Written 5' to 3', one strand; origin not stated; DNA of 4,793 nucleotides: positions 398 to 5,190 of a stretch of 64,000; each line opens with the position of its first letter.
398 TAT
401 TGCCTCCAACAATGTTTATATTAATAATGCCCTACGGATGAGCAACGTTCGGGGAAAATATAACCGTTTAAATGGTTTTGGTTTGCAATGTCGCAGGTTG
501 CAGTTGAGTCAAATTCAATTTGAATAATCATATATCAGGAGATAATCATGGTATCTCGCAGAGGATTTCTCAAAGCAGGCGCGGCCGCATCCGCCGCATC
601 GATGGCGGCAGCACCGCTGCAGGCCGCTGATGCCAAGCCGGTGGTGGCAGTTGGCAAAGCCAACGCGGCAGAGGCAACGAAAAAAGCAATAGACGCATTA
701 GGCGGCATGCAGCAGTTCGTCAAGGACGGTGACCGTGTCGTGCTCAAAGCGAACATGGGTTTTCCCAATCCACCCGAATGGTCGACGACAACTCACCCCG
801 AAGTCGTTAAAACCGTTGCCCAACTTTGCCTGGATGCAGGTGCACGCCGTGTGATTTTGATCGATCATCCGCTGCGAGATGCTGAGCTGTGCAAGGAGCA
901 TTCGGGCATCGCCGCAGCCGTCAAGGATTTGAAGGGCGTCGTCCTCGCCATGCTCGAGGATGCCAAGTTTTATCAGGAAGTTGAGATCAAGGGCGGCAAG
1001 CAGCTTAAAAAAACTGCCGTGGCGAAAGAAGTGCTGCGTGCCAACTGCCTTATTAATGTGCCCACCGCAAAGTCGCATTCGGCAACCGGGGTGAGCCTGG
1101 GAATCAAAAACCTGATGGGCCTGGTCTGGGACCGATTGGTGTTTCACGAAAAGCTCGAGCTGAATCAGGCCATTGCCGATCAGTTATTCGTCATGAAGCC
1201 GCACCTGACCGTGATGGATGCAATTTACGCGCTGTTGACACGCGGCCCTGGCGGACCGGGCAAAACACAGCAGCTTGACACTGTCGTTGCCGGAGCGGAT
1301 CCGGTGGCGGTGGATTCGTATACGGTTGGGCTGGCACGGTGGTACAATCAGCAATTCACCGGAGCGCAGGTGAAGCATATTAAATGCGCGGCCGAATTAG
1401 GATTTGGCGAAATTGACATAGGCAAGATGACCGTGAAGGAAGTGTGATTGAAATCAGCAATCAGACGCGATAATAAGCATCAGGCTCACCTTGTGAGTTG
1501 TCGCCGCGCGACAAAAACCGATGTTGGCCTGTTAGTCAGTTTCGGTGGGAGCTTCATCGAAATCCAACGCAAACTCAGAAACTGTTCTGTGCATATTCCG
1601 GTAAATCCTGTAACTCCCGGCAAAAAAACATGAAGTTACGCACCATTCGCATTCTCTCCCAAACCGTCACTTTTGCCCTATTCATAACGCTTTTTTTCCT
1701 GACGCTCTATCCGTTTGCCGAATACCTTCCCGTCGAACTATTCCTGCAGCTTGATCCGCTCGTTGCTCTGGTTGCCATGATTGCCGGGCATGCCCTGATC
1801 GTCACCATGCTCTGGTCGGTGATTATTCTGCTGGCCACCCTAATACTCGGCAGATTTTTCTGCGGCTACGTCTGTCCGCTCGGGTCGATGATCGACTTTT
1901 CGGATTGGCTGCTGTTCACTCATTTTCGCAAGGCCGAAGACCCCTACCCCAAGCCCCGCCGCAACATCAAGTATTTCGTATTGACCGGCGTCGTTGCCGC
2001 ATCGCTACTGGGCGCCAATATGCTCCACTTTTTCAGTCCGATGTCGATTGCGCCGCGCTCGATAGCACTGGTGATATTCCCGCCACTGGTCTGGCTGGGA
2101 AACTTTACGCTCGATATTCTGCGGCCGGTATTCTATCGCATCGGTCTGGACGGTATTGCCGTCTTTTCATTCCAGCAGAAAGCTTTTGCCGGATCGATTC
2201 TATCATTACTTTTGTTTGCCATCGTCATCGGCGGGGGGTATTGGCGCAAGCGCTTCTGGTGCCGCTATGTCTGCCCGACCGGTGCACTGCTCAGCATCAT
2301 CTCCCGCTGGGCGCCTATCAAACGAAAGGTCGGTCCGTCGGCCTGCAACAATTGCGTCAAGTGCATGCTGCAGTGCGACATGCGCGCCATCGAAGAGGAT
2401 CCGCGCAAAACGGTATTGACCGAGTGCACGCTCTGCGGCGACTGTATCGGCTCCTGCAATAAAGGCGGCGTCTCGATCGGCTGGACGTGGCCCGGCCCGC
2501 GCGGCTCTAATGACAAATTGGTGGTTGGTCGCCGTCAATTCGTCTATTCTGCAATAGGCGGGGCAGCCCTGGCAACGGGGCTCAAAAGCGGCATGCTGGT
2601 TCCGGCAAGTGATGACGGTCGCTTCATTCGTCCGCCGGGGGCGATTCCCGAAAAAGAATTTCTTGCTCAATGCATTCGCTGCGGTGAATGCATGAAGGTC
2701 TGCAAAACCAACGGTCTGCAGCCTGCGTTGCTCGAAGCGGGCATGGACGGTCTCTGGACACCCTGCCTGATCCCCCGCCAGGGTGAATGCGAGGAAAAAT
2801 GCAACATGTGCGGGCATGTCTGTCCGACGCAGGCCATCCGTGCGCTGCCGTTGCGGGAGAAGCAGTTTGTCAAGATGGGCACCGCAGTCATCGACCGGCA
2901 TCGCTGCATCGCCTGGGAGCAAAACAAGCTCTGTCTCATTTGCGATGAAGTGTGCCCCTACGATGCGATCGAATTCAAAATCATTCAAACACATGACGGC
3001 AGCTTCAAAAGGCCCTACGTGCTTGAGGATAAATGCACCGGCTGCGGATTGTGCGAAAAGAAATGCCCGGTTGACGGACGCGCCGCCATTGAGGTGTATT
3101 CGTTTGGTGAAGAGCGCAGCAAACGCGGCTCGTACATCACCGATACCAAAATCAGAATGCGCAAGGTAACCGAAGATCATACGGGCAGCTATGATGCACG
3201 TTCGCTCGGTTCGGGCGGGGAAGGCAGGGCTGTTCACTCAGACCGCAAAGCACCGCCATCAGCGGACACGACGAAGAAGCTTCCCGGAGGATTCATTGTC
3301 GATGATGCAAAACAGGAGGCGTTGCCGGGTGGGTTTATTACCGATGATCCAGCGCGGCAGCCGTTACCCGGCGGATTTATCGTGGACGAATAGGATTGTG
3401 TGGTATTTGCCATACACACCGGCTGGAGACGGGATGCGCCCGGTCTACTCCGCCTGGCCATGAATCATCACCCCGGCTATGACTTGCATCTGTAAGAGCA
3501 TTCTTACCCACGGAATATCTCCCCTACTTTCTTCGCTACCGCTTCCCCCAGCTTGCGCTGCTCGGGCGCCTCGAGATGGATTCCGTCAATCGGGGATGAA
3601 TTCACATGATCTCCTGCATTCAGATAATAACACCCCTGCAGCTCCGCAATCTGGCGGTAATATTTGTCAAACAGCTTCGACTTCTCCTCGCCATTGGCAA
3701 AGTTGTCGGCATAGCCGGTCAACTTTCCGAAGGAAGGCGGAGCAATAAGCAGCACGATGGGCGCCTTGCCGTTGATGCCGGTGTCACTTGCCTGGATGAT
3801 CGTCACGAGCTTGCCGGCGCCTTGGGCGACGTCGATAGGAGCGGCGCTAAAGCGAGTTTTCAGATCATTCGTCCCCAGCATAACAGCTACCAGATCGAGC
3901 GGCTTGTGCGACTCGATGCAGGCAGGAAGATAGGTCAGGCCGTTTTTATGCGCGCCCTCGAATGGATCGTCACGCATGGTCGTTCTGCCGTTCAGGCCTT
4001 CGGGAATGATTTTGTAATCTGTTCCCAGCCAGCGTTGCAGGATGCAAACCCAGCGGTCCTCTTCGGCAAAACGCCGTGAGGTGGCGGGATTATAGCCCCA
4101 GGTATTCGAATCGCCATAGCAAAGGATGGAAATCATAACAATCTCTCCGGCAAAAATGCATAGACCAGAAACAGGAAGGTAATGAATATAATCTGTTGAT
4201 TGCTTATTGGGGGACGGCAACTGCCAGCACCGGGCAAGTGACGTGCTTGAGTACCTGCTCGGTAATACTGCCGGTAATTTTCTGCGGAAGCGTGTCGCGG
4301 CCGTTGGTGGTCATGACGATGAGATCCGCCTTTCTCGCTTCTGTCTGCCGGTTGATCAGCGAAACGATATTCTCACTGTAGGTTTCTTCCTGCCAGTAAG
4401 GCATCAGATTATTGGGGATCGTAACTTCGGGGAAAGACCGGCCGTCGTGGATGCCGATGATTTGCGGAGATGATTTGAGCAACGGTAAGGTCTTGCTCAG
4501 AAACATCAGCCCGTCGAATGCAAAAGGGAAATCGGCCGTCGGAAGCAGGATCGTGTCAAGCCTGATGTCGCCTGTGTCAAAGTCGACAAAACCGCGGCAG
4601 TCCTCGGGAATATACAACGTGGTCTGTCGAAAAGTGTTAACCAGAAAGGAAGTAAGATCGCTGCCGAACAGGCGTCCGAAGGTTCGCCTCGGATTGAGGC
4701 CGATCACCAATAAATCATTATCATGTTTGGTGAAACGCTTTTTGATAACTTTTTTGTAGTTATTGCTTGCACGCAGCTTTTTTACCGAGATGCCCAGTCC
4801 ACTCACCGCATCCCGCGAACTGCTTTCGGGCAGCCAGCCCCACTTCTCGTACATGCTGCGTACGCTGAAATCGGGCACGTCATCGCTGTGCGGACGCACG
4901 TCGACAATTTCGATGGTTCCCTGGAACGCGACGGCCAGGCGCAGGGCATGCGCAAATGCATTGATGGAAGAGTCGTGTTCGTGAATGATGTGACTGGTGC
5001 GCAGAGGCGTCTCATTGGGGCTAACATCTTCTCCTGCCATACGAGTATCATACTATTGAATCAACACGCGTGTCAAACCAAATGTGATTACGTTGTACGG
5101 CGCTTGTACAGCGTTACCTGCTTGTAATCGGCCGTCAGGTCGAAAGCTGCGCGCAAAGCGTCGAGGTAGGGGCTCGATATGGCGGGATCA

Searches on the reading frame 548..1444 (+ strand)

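Call 85: search_protein_families(library=pfam, proteins=[window:548-1444:+], max_evalue=0.0001)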
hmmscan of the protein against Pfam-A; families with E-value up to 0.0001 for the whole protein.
window:548-1444:+ (299 aa): 1 family
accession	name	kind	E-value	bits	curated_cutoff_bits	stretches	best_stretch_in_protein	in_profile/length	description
PF04015.17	DUF362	-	4.6e-47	161.1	24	1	64-260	1-199/200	Domain of unknown function (DUF362)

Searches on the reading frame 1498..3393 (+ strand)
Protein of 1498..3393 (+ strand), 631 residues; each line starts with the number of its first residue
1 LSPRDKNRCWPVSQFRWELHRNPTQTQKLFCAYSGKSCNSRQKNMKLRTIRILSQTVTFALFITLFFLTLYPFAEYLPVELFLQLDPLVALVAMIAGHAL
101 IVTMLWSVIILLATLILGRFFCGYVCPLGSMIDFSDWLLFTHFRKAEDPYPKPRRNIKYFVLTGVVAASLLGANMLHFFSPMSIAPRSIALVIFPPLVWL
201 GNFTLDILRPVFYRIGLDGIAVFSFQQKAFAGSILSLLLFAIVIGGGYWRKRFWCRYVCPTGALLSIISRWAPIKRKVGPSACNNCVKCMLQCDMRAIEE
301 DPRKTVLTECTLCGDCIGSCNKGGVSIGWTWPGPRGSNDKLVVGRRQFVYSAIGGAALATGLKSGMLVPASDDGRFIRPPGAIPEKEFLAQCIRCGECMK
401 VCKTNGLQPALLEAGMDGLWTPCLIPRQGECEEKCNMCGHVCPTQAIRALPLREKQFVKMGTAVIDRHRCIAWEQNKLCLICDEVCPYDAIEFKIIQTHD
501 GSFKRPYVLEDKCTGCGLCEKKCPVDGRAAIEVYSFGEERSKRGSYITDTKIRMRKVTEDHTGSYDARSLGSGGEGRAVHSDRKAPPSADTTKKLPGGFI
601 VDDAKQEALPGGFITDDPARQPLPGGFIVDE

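Call 14: search_protein_families(library=pfam, proteins=[window:1498-3393:+], max_evalue=0.001)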
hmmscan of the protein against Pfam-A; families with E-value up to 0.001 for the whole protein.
window:1498-3393:+ (631 aa): 10 families
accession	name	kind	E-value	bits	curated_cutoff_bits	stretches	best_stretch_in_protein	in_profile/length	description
PF12838.12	Fer4_7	-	9.8e-16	58.4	27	2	479-526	5-51/52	4Fe-4S dicluster domain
PF12801.12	Fer4_5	-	3.5e-14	52.9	22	2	102-139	4-41/48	4Fe-4S binding domain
PF00037.32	Fer4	-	5.2e-13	48.7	21.1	1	506-526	1-21/24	4Fe-4S binding domain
PF13187.11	Fer4_9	-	8.5e-12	45.4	27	1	479-525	5-49/52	4Fe-4S dicluster domain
PF14697.11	Fer4_21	-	9.4e-12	45.3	35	1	463-526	1-54/59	4Fe-4S dicluster domain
PF13237.11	Fer4_10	-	3.5e-10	40.1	25.5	1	507-533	3-22/53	4Fe-4S dicluster domain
PF25160.1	LdpA_Fe-S-bd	-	2.2e-07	31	27.6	1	482-526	9-41/49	LdpA Fe-S cluster-binding domain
PF12837.12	Fer4_6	-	5.5e-07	29.7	25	1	506-525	2-21/24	4Fe-4S binding domain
PF13484.11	Fer4_16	-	6.3e-07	30.5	30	0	434-488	4-65/66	4Fe-4S double cluster binding domain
PF12797.12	Fer4_2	-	5.4e-05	23.3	24.5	1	505-525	2-22/22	4Fe-4S binding domain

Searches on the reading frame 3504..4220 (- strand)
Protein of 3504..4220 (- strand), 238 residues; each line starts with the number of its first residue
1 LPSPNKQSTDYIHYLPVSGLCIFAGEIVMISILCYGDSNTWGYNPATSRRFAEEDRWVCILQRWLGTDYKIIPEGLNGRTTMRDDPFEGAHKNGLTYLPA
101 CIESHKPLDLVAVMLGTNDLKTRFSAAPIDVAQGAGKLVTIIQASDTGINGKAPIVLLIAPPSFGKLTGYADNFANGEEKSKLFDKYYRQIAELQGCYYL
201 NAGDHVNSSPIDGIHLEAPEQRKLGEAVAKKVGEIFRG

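Call 14: search_protein_families(library=pfam, proteins=[window:3504-4220:-], max_evalue=0.001)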
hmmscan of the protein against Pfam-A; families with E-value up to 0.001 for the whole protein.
window:3504-4220:- (238 aa): 2 families
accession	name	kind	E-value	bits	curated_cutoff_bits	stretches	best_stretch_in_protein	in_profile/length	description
PF13472.12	Lipase_GDSL_2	-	2.1e-17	64.6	32.9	1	34-211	1-158/178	GDSL-like Lipase/Acylhydrolase family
PF00657.28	Lipase_GDSL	-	7.4e-09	36.5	23.6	1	32-226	1-206/208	GDSL-like Lipase/Acylhydrolase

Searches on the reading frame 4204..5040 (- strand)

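Call 14: search_protein_families(library=pfam, proteins=[window:4204-5040:-], max_evalue=0.001)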
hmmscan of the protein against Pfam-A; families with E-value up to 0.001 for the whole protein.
window:4204-5040:- (278 aa): 1 family
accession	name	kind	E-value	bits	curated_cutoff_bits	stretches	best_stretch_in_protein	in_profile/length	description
PF00582.32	Usp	-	1.6e-19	71.3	24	2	220-274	86-140/141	Universal stress protein family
